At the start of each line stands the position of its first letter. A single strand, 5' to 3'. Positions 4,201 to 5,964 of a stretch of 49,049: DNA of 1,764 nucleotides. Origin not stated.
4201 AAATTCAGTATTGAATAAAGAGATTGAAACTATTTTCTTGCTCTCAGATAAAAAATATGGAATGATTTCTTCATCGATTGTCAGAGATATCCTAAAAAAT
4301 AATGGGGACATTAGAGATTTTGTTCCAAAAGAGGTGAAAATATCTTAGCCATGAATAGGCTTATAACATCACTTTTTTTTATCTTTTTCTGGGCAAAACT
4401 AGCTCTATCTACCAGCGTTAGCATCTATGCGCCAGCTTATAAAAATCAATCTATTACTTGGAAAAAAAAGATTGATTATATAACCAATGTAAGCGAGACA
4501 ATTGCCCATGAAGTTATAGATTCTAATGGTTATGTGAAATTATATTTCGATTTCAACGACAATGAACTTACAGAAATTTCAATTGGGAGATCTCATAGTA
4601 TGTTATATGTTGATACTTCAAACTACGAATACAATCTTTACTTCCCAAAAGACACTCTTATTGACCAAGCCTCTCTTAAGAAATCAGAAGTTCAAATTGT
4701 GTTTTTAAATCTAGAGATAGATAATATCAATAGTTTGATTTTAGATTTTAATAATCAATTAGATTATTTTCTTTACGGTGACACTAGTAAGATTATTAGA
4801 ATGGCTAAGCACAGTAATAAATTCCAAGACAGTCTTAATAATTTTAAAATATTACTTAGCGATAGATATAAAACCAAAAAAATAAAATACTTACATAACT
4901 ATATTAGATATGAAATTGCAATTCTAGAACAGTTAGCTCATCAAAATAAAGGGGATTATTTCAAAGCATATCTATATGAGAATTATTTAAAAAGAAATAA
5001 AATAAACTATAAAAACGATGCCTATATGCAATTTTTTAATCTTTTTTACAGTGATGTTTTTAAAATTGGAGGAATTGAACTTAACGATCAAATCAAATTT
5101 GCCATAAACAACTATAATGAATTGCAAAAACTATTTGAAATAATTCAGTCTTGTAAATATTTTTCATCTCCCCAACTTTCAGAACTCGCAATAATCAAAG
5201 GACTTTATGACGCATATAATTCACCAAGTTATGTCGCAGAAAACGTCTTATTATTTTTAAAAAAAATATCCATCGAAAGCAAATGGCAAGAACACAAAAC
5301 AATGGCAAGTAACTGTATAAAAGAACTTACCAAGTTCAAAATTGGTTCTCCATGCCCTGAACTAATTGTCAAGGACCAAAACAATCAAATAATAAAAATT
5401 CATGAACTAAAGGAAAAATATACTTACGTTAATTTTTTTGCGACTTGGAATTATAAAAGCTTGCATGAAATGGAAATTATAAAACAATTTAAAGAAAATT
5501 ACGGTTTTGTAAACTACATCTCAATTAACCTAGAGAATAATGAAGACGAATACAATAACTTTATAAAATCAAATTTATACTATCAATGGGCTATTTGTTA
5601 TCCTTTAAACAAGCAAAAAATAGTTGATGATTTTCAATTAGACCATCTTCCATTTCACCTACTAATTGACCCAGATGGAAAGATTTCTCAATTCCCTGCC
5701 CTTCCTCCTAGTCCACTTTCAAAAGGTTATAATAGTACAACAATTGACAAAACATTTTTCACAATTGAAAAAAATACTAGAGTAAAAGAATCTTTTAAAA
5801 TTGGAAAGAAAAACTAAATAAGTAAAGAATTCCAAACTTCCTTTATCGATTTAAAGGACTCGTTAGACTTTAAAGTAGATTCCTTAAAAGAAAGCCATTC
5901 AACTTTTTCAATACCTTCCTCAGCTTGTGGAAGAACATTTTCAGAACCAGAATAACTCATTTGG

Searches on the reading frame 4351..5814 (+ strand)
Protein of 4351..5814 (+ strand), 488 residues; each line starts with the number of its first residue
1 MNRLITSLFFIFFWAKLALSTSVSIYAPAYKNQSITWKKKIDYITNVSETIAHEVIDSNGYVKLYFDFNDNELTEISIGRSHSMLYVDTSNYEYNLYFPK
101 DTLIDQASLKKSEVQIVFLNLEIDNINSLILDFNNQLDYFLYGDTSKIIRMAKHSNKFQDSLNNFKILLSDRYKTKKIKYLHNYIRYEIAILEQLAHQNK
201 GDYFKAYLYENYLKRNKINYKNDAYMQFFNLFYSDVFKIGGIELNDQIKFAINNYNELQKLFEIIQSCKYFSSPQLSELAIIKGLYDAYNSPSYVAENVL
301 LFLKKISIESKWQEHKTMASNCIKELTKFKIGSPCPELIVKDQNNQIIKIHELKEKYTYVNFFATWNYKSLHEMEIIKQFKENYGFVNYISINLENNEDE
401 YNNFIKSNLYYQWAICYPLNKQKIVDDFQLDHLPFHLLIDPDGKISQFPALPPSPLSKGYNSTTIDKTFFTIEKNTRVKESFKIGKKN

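Call 67: search_protein_families(library=pfam, proteins=[window:4351-5814:+], max_evalue=0.00001)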
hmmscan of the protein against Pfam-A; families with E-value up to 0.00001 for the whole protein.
window:4351-5814:+ (488 aa): 1 family
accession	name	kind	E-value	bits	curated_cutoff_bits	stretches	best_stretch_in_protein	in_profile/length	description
PF13905.12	Thioredoxin_8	-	3.5e-10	40.5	27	1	356-445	2-94/94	Thioredoxin-like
